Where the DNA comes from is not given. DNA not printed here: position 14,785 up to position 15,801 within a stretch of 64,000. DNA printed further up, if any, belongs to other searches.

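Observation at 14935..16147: Two uncharacterised accessory genes after cusA: a tandem-duplicated Cys/His protein and a NosL-family copper protein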

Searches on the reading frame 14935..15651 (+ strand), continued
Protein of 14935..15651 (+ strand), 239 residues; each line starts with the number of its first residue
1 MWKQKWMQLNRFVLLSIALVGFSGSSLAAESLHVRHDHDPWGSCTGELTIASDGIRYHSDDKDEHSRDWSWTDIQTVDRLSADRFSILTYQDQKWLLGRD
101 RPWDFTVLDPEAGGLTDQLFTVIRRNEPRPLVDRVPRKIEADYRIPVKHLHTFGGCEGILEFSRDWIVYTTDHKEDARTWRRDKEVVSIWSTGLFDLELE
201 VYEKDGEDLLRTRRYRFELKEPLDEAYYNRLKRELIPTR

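Call 45: search_protein_families(library=pfam, proteins=[P0263, P0265, P0279, P0298, P0317, P0355, P0283, P0291, P0307, P0328], max_evalue=0.01)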
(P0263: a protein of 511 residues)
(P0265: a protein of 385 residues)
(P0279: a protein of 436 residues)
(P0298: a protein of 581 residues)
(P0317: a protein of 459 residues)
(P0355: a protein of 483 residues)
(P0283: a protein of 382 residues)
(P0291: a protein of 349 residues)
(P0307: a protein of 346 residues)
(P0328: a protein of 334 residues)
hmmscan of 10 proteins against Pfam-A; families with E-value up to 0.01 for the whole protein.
P0263 (511 aa): 1 family
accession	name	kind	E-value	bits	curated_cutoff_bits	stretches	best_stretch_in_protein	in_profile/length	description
PF13473.12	Cupredoxin_1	-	9.2e-32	109.6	27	2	285-374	16-104/104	Cupredoxin-like domain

P0265 (385 aa): 1 family
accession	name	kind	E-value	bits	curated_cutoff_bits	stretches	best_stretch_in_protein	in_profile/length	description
PF13473.12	Cupredoxin_1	-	2e-14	53.9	27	1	289-381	13-104/104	Cupredoxin-like domain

P0279 (436 aa): 0 families

P0298 (581 aa): 1 family
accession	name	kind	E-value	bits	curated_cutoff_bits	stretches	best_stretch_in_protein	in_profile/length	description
PF01464.25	SLT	-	2.4e-28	98.5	21.3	1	431-534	10-114/117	Transglycosylase SLT domain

P0317 (459 aa): 1 family
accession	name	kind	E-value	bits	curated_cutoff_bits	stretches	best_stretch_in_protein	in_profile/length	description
PF01464.25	SLT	-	3.7e-30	104.3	21.3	1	310-410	11-112/117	Transglycosylase SLT domain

P0355 (483 aa): 4 families
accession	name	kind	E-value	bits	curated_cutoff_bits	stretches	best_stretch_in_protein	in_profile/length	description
PF13115.11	YtkA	-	3.3e-18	66.6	25.9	1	390-464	13-84/85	YtkA-like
PF05751.16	FixH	-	4.7e-08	33.6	23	1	400-473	73-143/150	FixH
PF24107.1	DUF7382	-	0.0012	19.1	27.4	0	396-423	17-43/65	Domain of unknown function (DUF7382)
PF09134.16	Invasin_D3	-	0.0049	17.8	33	1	399-481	21-96/98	Invasin, domain 3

P0283 (382 aa): 4 families
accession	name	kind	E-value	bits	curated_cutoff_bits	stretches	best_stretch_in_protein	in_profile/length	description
PF01464.25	SLT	-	6.1e-30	103.6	21.3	1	242-341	14-114/117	Transglycosylase SLT domain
PF13406.11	SLT_2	-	6e-05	22.8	24.3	1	243-298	133-186/292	Transglycosylase SLT domain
PF17292.8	POB3_N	-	0.0036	18.2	23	0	21-57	9-45/93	POB3-like N-terminal PH domain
PF06737.19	Transglycosylas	-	0.0046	18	27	0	245-280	7-42/77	Transglycosylase-like domain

P0291 (349 aa): 1 family
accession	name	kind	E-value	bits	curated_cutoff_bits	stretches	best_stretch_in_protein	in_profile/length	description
PF01464.25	SLT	-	8.9e-27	93.4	21.3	1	231-325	10-105/117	Transglycosylase SLT domain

P0307 (346 aa): 1 family
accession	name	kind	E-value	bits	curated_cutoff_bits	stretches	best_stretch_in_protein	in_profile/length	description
PF19135.5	DUF5818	-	0.0022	18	27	0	295-345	9-57/57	Protein of unknown function (DUF5818)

P0328 (334 aa): 0 families

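Call 60: search_protein_families(library=pfam, proteins=[L070:7027-7986:+, L070:3797-7087:+, L072:6784-7830:+, L072:7935-9155:+, L076:5928-7871:+, L076:9203-10840:+, L068:60-935:+, L068:1600-2166:+, L062:6638-7312:+, L062:8783-9448:+], max_evalue=0.001)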
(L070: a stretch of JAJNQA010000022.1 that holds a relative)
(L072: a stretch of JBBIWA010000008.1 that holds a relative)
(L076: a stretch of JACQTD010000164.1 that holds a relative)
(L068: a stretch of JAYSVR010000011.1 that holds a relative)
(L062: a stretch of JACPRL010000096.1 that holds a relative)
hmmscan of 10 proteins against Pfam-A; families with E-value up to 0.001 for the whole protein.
L070:7027-7986:+ (320 aa): 1 family
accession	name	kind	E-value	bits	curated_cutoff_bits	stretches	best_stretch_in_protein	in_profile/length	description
PF01464.25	SLT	-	1.4e-30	105.7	21.3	1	188-286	15-114/117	Transglycosylase SLT domain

L070:3797-7087:+ (1097 aa): 1 family
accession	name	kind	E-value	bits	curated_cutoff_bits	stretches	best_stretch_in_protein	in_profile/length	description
PF00873.25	ACR_tran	-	1.9e-212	708.3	28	2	11-653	7-629/1021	AcrB/AcrD/AcrF family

L072:6784-7830:+ (349 aa): 1 family
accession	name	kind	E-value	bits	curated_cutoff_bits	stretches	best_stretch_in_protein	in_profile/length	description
PF01464.25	SLT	-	3.7e-26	91.4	21.3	1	186-289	9-115/117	Transglycosylase SLT domain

L072:7935-9155:+ (407 aa): 1 family
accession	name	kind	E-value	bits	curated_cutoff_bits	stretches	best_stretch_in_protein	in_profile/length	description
PF13473.12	Cupredoxin_1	-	2.2e-14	53.8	27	1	311-403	13-104/104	Cupredoxin-like domain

L076:5928-7871:+ (648 aa): 6 families
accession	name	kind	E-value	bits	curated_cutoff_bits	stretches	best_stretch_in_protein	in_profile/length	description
PF15902.12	Sortilin-Vps10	-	9.6e-26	91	33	1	217-277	3-67/446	Sortilin, neurotensin receptor 3,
PF02012.26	BNR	-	4.4e-20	68.7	27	0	218-228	1-11/12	BNR/Asp-box repeat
PF19755.4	DUF6242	-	3.5e-18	66.7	29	0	520-592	142-217/217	Domain of unknown function (DUF6242)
PF10647.15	Gmad1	-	8.6e-08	32.8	20.5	0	513-561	198-245/251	Lipoprotein LpqB beta-propeller domain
PF13810.12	DUF4185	-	6.5e-05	22.7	39.5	0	210-233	122-145/309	Domain of unknown function (DUF4185)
PF13859.12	BNR_3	-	0.00032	20.6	27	0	455-472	87-104/308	BNR repeat-like domain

L076:9203-10840:+ (546 aa): 3 families
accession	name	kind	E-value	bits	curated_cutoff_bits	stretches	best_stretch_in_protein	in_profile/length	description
PF07731.20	Cu-oxidase_2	-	5.5e-28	97.9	20.4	1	422-545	20-133/137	Multicopper oxidase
PF07732.21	Cu-oxidase_3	-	9.2e-22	77.8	21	1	111-205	23-118/119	Multicopper oxidase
PF00394.28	Cu-oxidase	-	2.2e-06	28.3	21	0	268-335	64-125/157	Multicopper oxidase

L068:60-935:+ (292 aa): 1 family
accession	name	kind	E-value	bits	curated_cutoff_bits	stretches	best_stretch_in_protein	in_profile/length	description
PF01464.25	SLT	-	8.2e-32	109.7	21.3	1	159-258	14-114/117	Transglycosylase SLT domain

L068:1600-2166:+ (189 aa): 0 families

L062:6638-7312:+ (225 aa): 0 families

L062:8783-9448:+ (222 aa): 0 families

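Call 66: find_homologous_proteins(query=A3, max_evalue=0.00001)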
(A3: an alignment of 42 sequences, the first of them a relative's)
Query A3 (42 sequences) (235 aa, profile of the alignment): 153 proteins with E <= 0.00001 among 8000 candidates; the best 120 are listed.
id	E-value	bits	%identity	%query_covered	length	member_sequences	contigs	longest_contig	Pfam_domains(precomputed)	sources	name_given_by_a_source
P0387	8.8e-95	335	35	78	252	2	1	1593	-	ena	-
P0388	3.2e-94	333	38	78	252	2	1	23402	-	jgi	jgi:hypothetical protein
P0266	3.4e-93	329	35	80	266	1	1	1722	-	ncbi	-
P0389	1.2e-91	324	36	78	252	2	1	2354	-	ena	-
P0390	1.4e-91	324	35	79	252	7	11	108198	-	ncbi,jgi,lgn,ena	jgi:hypothetical protein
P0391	1.6e-91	324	35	78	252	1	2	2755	-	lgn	-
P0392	2.0e-91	324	33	94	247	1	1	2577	-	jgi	jgi:hypothetical protein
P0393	1.5e-90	321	35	81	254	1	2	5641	-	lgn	-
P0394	1.1e-89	318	29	79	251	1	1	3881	-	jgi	jgi:hypothetical protein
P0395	1.5e-89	317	30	91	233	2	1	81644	-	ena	-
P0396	5.2e-89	316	38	78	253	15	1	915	-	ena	-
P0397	8.0e-89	315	35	78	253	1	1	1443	-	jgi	jgi:hypothetical protein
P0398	2.1e-88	314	30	94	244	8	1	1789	-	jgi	-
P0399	4.0e-88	313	29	93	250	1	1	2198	-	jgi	jgi:hypothetical protein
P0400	8.0e-88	312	25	99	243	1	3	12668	-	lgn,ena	-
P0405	1.3e-86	308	36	80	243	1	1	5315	PF24081.2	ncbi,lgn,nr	ncbi:MAG: hypothetical protein M1541_01110 [Acidobacteria bacterium]|nr:hypothetical protein [Acidob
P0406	1.8e-86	307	28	78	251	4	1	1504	PF24081.2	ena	-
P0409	2.9e-85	303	34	77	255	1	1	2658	PF20794.5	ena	-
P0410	3.6e-85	303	31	94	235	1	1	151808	-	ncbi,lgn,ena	-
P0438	1.5e-81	291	25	93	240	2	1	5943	PF24081.2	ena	-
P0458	1.3e-78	282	30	94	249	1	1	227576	-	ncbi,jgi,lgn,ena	-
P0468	4.6e-75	270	29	76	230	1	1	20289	PF24081.2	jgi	jgi:hypothetical protein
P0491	1.4e-58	216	56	97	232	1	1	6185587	-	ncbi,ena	-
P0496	1.3e-57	213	50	89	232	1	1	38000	PF24081.2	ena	-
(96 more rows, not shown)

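Call 67: search_protein_families(library=pfam, proteins=[P0405, P0406, P0409, P0468, P0496, P0438], max_evalue=1)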
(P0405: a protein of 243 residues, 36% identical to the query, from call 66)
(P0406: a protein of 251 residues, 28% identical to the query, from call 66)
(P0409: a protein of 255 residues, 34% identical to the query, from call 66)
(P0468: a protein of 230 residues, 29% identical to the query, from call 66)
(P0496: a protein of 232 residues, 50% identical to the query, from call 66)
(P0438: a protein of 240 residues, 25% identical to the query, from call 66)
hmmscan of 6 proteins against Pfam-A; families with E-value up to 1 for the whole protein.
P0405 (243 aa): 3 families
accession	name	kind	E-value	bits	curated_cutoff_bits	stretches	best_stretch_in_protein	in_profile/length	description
PF24081.1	PH_SLA1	-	2.6e-06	28.1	27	1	39-83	16-60/91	SLA1-like, PH domain-like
PF08567.17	PH_TFIIH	-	0.00026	21.7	27.1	1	39-80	3-45/88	TFIIH p62 subunit, N-terminal domain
PF17292.8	POB3_N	-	0.076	13.9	23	0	148-184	12-48/93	POB3-like N-terminal PH domain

P0406 (251 aa): 1 family
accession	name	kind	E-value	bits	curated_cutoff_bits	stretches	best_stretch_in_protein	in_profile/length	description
PF24081.1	PH_SLA1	-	8.5e-07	29.7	27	1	157-222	20-87/91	SLA1-like, PH domain-like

P0409 (255 aa): 2 families
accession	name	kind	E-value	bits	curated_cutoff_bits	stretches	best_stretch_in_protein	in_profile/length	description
PF03886.18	ABC_trans_aux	-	0.042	13.9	26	1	111-183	57-132/161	ABC-type transport auxiliary lipoprotein component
PF24243.1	Phage_tail_C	-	0.16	11.8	23.7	1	222-232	4-14/26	Phage tail tip domain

P0468 (230 aa): 2 families
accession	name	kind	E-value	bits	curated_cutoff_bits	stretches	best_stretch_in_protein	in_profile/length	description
PF24081.1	PH_SLA1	-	3.3e-06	27.8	27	1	145-192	18-67/91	SLA1-like, PH domain-like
PF08567.17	PH_TFIIH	-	0.039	14.7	27.1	1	35-73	5-43/88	TFIIH p62 subunit, N-terminal domain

P0496 (232 aa): 3 families
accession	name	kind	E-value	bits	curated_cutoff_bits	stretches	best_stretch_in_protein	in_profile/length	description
PF24081.1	PH_SLA1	-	3.2e-06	27.8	27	1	32-69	18-55/91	SLA1-like, PH domain-like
PF02174.23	IRS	-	3.5e-05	24.2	22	1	107-146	16-55/92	PTB domain (IRS-1 type)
PF08567.17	PH_TFIIH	-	0.06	14.1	27.1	1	32-64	5-38/88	TFIIH p62 subunit, N-terminal domain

P0438 (240 aa): 2 families
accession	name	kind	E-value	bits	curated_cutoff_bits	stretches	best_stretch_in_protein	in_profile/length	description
PF24081.1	PH_SLA1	-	1e-08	35.9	27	2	31-90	5-61/91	SLA1-like, PH domain-like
PF17292.8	POB3_N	-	0.00071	20.4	23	0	150-190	7-47/93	POB3-like N-terminal PH domain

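Call 68: find_encoding_contigs(protein=P0390, flank=7000, max_places=1)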
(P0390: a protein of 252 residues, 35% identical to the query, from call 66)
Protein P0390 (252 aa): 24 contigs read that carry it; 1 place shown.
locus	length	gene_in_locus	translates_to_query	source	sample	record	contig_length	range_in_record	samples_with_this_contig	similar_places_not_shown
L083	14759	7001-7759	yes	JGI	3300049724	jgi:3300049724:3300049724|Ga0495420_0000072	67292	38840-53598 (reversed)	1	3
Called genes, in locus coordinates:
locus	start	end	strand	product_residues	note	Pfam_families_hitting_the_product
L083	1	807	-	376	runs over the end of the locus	PF13493:DUF4118, PF00512:HisKA, PF02518:HATPase_c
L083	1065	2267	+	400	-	PF02321:OEP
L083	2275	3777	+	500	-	PF19335:HMBD, PF25919:BSH_CusB, PF25973:BSH_CzcB, PF25869:3HB_CusB (weak), PF25954:Beta-barrel_RND_2, PF25967:RND-MFP_C, PF25975:CzcB_C, PF25989:YknX_C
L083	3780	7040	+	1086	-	PF00873:ACR_tran, PF03176:MMPL (weak), PF00873:ACR_tran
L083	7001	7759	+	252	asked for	-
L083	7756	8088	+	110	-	PF19135:DUF5818 (weak)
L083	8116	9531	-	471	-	PF20308:TPR-S, PF13424:TPR_12 (faint), PF13428:TPR_14 (faint)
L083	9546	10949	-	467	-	PF00149:Metallophos (faint)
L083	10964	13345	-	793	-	-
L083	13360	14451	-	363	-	PF20551:DUF6765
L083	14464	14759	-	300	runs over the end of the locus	PF13353:Fer4_12, PF04055:Radical_SAM, PF12797:Fer4_2 (faint), PF12837:Fer4_6 (faint), PF13237:Fer4_10 (weak), PF14697:Fer4_21 (weak), PF12838:Fer4_7, PF00037:Fer4 (weak), +1 more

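Call 69: find_encoding_contigs(protein=P0410, flank=7000, max_places=1)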
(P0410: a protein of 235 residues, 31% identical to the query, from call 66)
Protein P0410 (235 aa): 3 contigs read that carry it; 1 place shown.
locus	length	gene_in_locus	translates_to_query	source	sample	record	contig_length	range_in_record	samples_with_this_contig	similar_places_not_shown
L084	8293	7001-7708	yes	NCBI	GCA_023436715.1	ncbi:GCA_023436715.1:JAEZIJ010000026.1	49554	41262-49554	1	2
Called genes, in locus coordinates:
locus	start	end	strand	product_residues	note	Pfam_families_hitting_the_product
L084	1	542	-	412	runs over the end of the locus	PF00083:Sugar_tr (faint), PF07690:MFS_1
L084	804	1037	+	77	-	-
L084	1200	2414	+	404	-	PF02321:OEP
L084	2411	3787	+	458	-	PF19335:HMBD, PF25919:BSH_CusB, PF25973:BSH_CzcB, PF25869:3HB_CusB (weak), PF25954:Beta-barrel_RND_2, PF25967:RND-MFP_C (weak), PF25975:CzcB_C, PF25989:YknX_C (faint)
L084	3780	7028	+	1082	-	PF00873:ACR_tran, PF03176:MMPL (weak), PF00873:ACR_tran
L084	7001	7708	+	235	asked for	-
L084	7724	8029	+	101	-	PF19135:DUF5818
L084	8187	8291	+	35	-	?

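Call 72: find_encoding_contigs(protein=P0491, flank=7000, max_places=1)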
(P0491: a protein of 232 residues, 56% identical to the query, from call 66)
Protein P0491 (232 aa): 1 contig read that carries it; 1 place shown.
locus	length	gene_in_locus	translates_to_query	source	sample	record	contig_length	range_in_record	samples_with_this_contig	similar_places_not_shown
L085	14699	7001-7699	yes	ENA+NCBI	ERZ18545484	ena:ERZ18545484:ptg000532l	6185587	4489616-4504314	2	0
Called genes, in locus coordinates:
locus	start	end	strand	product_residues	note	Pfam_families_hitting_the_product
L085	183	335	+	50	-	-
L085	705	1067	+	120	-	-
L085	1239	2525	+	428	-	PF02321:OEP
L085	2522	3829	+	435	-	PF19335:HMBD, PF25919:BSH_CusB, PF25973:BSH_CzcB (weak), PF25869:3HB_CusB (weak), PF25954:Beta-barrel_RND_2, PF25975:CzcB_C (weak)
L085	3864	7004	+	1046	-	PF00873:ACR_tran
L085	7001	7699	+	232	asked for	-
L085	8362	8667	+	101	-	-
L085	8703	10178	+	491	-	PF00884:Sulfatase, PF14707:Sulfatase_C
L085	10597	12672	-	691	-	PF19878:DUF6351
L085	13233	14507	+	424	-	PF24316:Tli3 (faint), PF13088:BNR_2, PF13859:BNR_3, PF02012:BNR (faint)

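Call 73: find_encoding_contigs(protein=P0458, flank=7000, max_places=1)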
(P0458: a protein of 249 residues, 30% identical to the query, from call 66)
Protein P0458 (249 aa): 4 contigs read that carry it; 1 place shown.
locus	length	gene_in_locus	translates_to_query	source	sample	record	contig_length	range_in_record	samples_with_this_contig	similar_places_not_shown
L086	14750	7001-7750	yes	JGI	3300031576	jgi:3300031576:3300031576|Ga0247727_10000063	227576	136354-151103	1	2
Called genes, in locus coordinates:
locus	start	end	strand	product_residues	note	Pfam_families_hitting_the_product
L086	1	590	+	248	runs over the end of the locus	PF00300:His_Phos_1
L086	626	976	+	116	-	-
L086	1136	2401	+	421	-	PF02321:OEP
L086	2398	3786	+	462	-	PF19335:HMBD, PF25919:BSH_CusB, PF25973:BSH_CzcB, PF25869:3HB_CusB (faint), PF25954:Beta-barrel_RND_2, PF25967:RND-MFP_C (weak), PF25975:CzcB_C, PF25989:YknX_C (faint)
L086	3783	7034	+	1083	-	PF00873:ACR_tran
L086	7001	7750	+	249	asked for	-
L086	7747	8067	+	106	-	PF19135:DUF5818 (weak)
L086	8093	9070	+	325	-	PF00795:CN_hydrolase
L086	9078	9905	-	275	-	PF01261:AP_endonuc_2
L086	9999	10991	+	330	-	-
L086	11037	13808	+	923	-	-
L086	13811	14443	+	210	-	PF17032:Zn_ribbon_15 (faint), PF12773:DZR, PF13240:Zn_Ribbon_1, PF13248:Zn_ribbon_3 (faint), PF24460:DUF7575 (faint), PF13240:Zn_Ribbon_1 (weak)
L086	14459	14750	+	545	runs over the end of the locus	PF18936:DUF5684, PF13240:Zn_Ribbon_1 (weak), PF13248:Zn_ribbon_3 (weak), PF24463:DUF7577 (weak)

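Call 80: search_dna_similar(query=window:14935-15651:+, collection=plasmids, mode=protein, max_evalue=0.001, max_rows=10)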
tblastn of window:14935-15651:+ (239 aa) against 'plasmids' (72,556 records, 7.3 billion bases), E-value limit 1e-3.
No match.
